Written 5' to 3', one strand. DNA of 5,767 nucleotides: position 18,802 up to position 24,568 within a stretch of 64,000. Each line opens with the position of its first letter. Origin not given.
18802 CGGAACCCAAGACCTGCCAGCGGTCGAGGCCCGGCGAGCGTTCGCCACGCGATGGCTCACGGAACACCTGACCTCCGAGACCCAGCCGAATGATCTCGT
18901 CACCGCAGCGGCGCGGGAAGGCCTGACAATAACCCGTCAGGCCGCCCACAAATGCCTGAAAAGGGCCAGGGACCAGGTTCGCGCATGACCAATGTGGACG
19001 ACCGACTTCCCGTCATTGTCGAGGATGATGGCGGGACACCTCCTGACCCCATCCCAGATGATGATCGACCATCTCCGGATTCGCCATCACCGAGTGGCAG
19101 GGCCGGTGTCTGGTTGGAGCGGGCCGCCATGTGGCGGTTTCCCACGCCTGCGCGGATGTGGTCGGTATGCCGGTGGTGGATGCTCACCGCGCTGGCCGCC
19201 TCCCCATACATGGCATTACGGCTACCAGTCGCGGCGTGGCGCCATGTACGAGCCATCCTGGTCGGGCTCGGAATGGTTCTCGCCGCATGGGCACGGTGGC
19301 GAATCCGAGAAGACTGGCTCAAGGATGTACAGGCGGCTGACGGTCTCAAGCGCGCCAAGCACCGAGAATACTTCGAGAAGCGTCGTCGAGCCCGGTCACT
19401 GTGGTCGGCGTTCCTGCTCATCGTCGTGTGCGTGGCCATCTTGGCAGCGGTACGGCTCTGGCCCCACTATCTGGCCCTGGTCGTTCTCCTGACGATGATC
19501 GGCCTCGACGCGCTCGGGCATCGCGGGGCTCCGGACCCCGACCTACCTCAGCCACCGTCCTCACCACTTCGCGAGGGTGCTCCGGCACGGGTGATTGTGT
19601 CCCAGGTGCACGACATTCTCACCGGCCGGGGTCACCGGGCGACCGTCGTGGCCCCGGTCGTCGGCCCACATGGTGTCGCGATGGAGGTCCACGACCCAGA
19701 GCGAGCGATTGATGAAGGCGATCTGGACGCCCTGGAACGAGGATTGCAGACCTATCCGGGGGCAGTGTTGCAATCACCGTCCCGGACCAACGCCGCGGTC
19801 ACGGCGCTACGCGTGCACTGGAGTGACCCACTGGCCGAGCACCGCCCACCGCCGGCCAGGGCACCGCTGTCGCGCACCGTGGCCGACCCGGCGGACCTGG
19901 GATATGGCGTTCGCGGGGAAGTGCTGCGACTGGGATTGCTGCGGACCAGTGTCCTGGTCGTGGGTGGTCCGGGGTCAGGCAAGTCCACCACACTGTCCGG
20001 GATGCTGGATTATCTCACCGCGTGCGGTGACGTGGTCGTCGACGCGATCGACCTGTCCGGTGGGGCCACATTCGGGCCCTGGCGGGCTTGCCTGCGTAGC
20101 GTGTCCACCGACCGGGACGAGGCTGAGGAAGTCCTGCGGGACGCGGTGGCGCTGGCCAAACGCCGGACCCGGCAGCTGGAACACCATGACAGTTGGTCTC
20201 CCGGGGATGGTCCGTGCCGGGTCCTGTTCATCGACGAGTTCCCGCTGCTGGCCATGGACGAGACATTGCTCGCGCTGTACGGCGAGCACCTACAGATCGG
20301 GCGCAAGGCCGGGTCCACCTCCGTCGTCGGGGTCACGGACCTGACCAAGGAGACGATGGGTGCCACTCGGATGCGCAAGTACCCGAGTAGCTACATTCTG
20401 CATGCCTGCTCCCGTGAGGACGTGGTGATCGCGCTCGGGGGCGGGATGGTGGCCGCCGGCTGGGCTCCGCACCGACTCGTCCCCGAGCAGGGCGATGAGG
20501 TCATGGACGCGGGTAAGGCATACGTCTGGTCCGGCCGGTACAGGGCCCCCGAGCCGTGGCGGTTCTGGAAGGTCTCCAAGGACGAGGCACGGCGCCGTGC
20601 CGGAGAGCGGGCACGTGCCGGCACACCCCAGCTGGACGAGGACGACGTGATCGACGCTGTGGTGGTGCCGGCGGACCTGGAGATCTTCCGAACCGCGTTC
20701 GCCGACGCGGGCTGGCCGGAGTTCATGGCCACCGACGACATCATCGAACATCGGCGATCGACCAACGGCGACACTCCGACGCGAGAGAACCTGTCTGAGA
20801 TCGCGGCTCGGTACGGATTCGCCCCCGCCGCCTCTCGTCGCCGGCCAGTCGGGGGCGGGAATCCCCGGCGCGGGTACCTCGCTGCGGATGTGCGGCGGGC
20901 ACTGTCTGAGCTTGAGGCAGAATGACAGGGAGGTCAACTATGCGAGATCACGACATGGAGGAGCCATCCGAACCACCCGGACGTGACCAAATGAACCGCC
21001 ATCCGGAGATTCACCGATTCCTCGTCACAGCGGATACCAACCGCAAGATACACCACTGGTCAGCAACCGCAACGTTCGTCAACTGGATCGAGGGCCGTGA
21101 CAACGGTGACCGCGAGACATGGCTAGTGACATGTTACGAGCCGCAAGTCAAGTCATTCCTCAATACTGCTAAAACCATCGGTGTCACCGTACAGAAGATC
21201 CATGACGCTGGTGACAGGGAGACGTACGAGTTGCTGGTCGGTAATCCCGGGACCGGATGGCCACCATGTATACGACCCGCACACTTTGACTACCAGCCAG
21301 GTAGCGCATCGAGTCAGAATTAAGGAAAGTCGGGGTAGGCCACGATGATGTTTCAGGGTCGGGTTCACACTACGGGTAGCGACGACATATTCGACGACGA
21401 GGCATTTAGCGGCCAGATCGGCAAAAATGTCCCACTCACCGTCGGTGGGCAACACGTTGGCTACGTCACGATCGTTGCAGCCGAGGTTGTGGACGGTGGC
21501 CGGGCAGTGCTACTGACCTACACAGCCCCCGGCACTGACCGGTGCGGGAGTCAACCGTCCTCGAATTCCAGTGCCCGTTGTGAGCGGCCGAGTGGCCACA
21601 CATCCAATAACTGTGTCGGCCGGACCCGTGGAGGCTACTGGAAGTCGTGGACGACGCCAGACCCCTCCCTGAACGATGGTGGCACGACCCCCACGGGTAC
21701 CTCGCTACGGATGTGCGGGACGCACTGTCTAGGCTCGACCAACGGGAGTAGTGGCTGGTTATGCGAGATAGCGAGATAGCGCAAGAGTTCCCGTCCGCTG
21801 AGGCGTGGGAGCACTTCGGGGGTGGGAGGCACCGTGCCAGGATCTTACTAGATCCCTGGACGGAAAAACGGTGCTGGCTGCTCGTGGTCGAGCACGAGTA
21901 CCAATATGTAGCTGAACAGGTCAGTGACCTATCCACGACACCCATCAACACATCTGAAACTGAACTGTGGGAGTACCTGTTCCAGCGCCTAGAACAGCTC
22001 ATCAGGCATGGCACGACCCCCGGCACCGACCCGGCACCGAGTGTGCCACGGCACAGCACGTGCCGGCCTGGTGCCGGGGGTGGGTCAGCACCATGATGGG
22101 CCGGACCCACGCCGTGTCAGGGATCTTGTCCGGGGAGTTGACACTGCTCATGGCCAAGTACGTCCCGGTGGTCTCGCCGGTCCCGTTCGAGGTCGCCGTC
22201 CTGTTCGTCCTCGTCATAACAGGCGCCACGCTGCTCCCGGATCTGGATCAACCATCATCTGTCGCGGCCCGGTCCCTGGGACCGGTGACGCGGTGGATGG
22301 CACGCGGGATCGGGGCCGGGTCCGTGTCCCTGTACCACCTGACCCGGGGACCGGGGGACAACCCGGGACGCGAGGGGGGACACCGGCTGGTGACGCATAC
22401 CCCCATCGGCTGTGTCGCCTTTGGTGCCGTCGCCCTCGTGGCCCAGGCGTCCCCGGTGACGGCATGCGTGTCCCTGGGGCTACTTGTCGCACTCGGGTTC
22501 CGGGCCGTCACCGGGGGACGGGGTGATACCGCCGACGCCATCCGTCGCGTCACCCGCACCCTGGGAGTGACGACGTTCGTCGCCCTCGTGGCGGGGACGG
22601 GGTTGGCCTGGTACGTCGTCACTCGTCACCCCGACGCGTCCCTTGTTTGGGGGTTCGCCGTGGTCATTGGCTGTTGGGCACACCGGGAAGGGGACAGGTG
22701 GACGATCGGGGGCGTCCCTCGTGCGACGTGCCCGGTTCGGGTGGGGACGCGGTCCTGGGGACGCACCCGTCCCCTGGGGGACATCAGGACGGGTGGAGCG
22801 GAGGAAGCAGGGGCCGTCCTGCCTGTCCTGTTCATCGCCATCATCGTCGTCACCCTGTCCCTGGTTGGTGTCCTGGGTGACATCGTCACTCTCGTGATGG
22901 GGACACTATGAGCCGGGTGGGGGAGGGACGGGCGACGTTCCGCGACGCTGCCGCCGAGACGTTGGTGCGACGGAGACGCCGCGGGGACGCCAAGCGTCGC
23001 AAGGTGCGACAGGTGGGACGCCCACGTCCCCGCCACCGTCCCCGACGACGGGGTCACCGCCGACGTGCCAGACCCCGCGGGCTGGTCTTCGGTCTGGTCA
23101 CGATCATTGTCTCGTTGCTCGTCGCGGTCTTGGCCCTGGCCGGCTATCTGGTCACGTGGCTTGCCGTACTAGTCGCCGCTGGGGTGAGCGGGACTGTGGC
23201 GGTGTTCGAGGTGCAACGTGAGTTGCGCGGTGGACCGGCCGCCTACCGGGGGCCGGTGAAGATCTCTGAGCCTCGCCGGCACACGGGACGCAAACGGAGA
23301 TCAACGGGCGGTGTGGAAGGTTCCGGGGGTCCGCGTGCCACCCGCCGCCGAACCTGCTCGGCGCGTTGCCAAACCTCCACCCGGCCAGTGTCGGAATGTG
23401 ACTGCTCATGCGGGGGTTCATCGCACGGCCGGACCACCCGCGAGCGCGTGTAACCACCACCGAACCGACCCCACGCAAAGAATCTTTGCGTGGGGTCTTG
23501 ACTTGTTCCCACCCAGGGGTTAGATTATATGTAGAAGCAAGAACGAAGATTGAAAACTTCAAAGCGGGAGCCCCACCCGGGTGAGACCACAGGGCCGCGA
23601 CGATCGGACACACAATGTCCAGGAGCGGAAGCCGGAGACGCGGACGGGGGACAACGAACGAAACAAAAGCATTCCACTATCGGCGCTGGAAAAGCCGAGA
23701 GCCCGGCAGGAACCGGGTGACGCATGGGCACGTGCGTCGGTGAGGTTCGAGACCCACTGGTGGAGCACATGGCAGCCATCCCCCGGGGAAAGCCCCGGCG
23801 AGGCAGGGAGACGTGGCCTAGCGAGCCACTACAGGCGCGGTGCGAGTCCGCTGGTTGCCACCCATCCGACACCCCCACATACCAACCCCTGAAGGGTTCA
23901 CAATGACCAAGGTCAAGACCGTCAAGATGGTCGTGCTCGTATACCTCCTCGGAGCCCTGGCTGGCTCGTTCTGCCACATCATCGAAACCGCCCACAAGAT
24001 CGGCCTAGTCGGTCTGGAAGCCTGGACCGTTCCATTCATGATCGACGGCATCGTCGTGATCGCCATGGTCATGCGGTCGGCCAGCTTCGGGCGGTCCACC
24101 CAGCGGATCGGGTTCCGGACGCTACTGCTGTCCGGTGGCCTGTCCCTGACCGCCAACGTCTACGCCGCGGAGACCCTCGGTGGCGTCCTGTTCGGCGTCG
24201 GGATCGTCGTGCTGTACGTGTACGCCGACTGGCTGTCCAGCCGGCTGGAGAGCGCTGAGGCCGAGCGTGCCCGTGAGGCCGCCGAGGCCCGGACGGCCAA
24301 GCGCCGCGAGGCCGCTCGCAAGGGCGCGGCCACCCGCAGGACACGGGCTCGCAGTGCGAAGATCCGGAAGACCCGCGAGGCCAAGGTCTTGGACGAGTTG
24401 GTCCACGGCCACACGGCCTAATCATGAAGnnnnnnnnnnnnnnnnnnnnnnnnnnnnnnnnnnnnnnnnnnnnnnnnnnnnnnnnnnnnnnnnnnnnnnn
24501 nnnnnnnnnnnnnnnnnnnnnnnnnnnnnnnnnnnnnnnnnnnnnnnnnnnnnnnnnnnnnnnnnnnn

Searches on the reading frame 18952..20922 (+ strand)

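Call 14: search_protein_families(library=pfam, proteins=[window:18952-20922:+], max_evalue=0.001)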
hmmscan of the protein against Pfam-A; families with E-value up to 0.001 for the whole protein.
window:18952-20922:+ (657 aa): 2 families
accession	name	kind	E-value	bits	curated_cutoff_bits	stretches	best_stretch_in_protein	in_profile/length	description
PF01443.25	Viral_helicase1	-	0.00062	20.1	21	0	335-453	2-101/228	Viral superfamily 1 RNA helicase core domain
PF13401.12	AAA_22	-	0.00086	20.1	27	0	332-442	6-104/130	AAA domain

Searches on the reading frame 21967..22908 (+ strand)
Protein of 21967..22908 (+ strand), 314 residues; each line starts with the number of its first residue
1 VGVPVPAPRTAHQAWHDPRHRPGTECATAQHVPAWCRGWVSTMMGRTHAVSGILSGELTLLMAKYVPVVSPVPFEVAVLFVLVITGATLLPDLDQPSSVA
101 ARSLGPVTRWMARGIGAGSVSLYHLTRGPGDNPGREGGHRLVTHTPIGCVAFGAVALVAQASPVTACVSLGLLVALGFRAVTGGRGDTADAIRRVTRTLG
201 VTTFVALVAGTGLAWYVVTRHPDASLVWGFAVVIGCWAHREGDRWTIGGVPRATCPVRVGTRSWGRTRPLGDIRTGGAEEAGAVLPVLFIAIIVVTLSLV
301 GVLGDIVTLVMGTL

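Call 14: search_protein_families(library=pfam, proteins=[window:21967-22908:+], max_evalue=0.001)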
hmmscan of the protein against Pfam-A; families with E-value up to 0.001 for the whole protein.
window:21967-22908:+ (314 aa): 1 family
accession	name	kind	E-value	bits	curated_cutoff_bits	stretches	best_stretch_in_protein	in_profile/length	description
PF04307.19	YdjM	-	2.9e-13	50.1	29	1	43-293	1-165/176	YdjM inner membrane protein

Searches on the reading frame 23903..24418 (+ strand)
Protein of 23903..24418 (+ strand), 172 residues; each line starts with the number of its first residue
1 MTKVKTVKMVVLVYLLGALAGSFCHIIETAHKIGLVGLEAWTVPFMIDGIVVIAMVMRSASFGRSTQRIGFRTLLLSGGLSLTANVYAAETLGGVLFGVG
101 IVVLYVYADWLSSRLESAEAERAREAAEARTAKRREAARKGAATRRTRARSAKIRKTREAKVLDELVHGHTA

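Call 44: search_protein_families(library=pfam, proteins=[window:23903-24418:+], max_evalue=0.01)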
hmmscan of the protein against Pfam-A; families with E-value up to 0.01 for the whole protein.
window:23903-24418:+ (172 aa): 1 family
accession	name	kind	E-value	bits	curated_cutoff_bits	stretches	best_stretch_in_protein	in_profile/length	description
PF10935.13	DUF2637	-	5.2e-05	23.6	22.8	1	9-127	5-125/161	Protein of unknown function (DUF2637)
